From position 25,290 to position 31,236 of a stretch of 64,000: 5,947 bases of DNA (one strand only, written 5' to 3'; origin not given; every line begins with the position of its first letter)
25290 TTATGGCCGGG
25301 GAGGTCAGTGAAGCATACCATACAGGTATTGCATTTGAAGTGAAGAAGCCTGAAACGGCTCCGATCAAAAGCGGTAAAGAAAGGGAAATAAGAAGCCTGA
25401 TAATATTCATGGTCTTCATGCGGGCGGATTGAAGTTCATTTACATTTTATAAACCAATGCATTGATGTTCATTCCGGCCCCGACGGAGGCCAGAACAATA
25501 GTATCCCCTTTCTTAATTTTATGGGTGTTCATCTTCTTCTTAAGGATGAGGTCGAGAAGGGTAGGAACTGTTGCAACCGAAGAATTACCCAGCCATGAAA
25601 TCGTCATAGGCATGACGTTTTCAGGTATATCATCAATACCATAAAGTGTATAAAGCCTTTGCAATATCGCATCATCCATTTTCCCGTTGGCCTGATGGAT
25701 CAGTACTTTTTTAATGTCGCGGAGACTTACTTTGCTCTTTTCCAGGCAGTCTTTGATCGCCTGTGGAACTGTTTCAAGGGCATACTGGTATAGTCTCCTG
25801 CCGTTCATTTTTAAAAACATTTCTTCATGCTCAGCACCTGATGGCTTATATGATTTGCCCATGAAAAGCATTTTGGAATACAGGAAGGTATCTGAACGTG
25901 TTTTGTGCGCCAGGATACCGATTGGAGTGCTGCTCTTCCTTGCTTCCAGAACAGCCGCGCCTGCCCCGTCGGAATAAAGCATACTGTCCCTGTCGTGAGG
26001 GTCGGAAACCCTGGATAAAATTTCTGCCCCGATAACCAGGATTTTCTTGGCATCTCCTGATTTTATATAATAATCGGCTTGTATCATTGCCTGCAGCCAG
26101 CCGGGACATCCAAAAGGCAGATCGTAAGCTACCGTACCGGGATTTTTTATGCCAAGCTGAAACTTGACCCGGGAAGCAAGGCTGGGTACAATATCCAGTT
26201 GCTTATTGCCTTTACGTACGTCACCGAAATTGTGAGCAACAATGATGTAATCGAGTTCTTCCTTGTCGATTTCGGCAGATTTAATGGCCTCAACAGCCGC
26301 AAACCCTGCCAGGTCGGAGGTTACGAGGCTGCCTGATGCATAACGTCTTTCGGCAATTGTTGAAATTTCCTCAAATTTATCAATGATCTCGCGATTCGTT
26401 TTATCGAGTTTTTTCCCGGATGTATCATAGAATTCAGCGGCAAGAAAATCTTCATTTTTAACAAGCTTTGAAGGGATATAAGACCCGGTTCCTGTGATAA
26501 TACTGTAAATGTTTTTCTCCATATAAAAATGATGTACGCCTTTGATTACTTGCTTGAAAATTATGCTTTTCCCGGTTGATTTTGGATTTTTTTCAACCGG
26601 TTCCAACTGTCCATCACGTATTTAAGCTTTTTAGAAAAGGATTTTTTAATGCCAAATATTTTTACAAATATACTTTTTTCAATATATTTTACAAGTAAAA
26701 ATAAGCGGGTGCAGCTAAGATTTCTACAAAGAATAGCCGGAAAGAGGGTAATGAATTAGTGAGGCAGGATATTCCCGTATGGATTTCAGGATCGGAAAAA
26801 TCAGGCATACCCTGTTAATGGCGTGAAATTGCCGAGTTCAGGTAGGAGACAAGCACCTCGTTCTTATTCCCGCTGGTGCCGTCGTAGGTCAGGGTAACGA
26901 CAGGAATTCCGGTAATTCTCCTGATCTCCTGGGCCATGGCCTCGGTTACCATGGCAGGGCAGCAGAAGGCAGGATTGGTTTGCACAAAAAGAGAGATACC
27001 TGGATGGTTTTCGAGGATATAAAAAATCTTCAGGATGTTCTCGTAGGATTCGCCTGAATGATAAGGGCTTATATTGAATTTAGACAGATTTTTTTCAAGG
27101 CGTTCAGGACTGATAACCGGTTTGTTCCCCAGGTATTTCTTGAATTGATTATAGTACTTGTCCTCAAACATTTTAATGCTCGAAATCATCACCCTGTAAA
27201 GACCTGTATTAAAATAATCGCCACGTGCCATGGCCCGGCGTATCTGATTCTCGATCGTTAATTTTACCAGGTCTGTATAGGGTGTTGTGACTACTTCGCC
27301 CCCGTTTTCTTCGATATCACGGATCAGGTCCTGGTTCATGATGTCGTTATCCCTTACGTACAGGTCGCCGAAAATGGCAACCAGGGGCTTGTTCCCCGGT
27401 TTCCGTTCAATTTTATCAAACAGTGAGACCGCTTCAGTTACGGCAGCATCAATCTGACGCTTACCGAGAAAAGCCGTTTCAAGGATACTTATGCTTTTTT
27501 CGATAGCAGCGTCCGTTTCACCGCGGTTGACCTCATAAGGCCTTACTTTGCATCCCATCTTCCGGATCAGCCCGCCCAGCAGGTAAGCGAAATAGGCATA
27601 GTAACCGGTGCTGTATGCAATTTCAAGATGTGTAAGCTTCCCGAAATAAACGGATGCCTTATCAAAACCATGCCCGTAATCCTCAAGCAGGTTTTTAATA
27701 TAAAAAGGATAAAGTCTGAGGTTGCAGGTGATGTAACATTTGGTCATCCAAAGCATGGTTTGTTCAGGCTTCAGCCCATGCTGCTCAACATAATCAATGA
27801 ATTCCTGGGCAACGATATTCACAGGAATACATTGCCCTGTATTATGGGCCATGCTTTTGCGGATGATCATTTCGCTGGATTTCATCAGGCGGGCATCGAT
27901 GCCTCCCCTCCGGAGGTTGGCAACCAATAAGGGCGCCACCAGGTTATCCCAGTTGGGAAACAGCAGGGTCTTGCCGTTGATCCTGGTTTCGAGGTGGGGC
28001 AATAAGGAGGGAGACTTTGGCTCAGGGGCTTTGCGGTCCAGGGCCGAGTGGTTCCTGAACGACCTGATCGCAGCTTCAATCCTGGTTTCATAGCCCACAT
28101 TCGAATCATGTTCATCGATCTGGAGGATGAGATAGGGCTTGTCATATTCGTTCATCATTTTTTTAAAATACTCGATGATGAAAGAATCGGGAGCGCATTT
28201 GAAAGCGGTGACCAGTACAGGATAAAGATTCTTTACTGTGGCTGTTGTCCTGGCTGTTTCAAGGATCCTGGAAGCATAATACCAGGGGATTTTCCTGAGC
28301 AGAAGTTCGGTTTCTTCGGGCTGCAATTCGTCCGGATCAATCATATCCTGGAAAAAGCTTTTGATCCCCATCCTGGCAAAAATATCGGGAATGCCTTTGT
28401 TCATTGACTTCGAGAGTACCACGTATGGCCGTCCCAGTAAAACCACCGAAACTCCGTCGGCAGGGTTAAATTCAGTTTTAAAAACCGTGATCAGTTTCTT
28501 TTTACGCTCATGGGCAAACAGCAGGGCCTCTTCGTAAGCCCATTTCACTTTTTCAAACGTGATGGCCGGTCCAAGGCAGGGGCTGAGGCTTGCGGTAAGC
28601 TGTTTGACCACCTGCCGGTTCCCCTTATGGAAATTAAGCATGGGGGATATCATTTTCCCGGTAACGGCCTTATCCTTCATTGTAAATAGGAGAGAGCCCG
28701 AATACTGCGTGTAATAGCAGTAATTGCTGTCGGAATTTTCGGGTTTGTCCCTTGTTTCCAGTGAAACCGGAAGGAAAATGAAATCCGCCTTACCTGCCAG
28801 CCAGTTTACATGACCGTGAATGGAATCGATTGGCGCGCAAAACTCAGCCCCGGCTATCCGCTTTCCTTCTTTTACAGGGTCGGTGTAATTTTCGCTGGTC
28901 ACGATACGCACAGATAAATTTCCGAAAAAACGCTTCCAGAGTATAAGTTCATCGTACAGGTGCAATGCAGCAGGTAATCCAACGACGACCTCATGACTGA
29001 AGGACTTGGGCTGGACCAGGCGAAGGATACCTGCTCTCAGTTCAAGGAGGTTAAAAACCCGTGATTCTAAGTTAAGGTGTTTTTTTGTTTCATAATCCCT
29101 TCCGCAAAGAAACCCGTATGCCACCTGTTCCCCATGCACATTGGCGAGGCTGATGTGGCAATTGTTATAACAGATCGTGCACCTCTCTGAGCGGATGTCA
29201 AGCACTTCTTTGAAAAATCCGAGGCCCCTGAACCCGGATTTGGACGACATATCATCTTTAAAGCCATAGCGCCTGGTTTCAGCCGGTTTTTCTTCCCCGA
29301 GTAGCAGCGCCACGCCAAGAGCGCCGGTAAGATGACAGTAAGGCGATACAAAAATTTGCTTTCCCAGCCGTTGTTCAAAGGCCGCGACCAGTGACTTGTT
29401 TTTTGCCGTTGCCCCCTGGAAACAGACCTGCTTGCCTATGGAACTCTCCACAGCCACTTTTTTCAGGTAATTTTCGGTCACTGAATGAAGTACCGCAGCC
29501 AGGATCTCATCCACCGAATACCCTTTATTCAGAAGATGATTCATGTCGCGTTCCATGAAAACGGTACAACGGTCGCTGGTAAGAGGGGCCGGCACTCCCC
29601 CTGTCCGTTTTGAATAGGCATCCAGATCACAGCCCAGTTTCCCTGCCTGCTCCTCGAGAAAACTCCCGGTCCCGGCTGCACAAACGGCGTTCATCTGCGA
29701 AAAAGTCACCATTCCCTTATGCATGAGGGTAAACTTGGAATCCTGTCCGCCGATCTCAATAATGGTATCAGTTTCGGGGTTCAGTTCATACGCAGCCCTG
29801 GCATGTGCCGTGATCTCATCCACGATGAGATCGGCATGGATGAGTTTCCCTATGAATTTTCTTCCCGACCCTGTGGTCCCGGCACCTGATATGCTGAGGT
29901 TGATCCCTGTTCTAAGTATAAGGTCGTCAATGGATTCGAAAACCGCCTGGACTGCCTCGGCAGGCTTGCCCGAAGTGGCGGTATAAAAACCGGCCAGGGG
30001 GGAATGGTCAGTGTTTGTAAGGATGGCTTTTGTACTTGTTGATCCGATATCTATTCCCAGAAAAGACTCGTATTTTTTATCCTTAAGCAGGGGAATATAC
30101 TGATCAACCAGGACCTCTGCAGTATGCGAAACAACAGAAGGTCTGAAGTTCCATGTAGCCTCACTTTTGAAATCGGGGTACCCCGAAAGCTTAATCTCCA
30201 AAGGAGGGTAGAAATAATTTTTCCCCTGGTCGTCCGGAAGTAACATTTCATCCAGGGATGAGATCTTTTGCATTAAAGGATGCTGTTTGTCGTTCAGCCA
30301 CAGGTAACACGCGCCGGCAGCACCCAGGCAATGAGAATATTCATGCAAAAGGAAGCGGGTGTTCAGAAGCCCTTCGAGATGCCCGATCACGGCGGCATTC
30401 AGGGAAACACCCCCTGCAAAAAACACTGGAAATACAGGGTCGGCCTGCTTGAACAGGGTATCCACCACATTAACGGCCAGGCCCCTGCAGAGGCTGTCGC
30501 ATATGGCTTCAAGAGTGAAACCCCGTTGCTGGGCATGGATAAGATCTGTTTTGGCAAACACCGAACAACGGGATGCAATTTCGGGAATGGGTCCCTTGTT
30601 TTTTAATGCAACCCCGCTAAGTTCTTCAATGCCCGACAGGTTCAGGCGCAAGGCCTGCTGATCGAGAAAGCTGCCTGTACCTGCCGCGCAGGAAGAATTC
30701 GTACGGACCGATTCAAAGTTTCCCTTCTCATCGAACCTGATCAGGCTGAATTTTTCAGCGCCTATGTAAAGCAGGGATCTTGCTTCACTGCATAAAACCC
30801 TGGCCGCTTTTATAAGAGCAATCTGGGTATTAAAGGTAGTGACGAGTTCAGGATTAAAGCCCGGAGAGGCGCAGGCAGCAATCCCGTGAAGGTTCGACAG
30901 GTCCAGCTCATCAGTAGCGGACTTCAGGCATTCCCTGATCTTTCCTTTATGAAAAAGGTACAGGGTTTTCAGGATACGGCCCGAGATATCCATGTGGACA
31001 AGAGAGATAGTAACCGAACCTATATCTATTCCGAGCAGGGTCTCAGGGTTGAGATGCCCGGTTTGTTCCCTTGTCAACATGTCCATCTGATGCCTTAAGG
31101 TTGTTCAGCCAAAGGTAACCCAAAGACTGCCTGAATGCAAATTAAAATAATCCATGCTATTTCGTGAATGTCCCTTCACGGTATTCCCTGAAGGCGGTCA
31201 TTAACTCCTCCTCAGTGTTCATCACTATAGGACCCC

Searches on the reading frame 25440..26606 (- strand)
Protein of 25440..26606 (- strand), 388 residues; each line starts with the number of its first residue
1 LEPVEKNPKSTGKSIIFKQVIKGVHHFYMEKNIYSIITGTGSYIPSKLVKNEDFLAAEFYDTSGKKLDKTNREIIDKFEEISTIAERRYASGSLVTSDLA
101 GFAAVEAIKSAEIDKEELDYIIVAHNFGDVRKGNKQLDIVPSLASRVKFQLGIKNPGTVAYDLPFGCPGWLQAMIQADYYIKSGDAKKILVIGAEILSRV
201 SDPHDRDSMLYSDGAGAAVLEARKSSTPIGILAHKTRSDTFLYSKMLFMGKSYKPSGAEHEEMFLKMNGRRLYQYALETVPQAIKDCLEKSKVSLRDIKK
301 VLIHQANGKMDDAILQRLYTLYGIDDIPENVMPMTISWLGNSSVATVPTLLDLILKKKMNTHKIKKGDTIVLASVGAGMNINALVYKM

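Call 81: search_protein_families(library=ncbifam, proteins=[window:25440-26606:-], max_evalue=0.00001)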
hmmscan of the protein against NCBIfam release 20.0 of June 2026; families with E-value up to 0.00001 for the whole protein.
window:25440-26606:- (388 aa): 10 families
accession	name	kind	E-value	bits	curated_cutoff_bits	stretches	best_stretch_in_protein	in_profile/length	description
NF006829.0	PRK09352.1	subfamily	5.1e-61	206.4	249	1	33-387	3-320/322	beta-ketoacyl-ACP synthase 3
TIGR00747.1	fabH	subfamily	3.1e-54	184.2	292.1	1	35-387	3-321/322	beta-ketoacyl-ACP synthase III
NF004623.0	PRK05963.1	equivalog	3.8e-39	134.9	437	1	79-387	37-327/328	beta-ketoacyl-ACP synthase III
NF005541.0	PRK07204.1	equivalog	7.2e-32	111.1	402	1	36-385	6-326/329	beta-ketoacyl-ACP synthase III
NF005703.0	PRK07515.1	equivalog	5e-31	107.9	304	1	81-385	82-369/373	beta-ketoacyl-ACP synthase III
NF009519.0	PRK12880.1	equivalog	1.3e-21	77.3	436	1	69-354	33-312/353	beta-ketoacyl-ACP synthase III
NF006720.0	PRK09258.1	equivalog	1.8e-20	73.6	285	2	76-198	41-154/338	3-oxoacyl-ACP synthase III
NF005308.0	PRK06840.1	equivalog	2.7e-13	49.6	315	1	37-318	7-277/339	3-oxoacyl-ACP synthase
NF003274.0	PRK04262.1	equivalog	1.9e-09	37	244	1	95-384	50-304/347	hydroxymethylglutaryl-CoA synthase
NF005704.0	PRK07516.1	subfamily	1.4e-07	30.8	412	0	98-202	24-120/389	thiolase domain-containing protein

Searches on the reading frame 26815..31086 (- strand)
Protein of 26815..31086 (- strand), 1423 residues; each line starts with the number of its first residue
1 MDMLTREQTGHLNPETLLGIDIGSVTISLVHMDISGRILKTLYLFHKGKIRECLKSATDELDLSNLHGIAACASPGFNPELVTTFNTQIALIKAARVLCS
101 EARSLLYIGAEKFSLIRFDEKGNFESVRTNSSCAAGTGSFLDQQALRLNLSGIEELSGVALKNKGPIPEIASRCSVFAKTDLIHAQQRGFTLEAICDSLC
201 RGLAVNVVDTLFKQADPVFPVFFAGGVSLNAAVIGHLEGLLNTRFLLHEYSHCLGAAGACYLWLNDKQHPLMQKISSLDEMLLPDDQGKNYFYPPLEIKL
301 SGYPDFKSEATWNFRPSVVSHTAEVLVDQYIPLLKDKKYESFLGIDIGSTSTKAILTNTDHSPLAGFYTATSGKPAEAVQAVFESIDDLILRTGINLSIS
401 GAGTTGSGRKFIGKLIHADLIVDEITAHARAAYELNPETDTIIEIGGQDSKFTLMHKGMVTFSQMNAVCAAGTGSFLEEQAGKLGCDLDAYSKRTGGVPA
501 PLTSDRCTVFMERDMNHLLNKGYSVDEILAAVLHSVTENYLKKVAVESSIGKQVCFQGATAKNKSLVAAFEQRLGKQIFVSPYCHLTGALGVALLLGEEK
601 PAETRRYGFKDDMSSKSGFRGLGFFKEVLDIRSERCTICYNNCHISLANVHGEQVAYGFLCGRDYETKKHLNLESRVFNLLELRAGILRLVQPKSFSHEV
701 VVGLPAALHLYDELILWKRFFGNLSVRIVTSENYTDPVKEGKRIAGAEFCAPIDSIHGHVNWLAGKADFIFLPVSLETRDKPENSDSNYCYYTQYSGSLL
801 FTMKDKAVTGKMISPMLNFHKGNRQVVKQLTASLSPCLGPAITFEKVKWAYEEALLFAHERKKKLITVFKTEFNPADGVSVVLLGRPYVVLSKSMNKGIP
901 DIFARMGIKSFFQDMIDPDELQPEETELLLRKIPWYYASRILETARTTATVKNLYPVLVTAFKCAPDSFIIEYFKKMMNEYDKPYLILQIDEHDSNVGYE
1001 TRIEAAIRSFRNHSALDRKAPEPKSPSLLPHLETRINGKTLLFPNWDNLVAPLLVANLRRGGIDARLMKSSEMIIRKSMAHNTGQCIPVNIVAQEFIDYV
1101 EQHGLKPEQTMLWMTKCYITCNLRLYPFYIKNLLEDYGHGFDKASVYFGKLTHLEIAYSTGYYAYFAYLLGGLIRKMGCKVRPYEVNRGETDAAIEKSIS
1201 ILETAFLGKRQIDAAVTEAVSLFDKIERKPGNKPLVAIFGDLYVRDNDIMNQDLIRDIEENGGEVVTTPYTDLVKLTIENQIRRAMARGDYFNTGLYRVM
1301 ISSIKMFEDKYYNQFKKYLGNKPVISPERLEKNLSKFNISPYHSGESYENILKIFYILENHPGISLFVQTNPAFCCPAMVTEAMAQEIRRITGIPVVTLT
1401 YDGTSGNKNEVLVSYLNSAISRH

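Call 81: search_protein_families(library=ncbifam, proteins=[window:26815-31086:-], max_evalue=0.00001)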
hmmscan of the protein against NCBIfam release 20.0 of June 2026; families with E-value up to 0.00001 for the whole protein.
window:26815-31086:- (1423 aa): 5 families
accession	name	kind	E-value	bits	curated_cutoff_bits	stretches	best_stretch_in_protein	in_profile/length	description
TIGR00241.1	CoA_E_activ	domain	3.8e-70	236.2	125.4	2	343-595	3-248/248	acyl-CoA dehydratase activase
TIGR03286.1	methan_mark_15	hypoth_equivalog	3.9e-45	154.5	455.75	2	335-595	139-400/404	methanogenesis marker 15 protein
TIGR02259.1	benz_CoA_red_A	equivalog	1.9e-31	109.3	578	2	402-592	233-428/432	benzoyl-CoA reductase subunit A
TIGR02261.1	benz_CoA_red_D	equivalog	2.8e-29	102.1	312.85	2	344-594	5-260/262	benzoyl-CoA reductase subunit D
TIGR03192.1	benz_CoA_bzdQ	equivalog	1.2e-28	100.4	380.2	2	343-595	35-285/293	benzoyl-CoA reductase, bzd-type, subunit Q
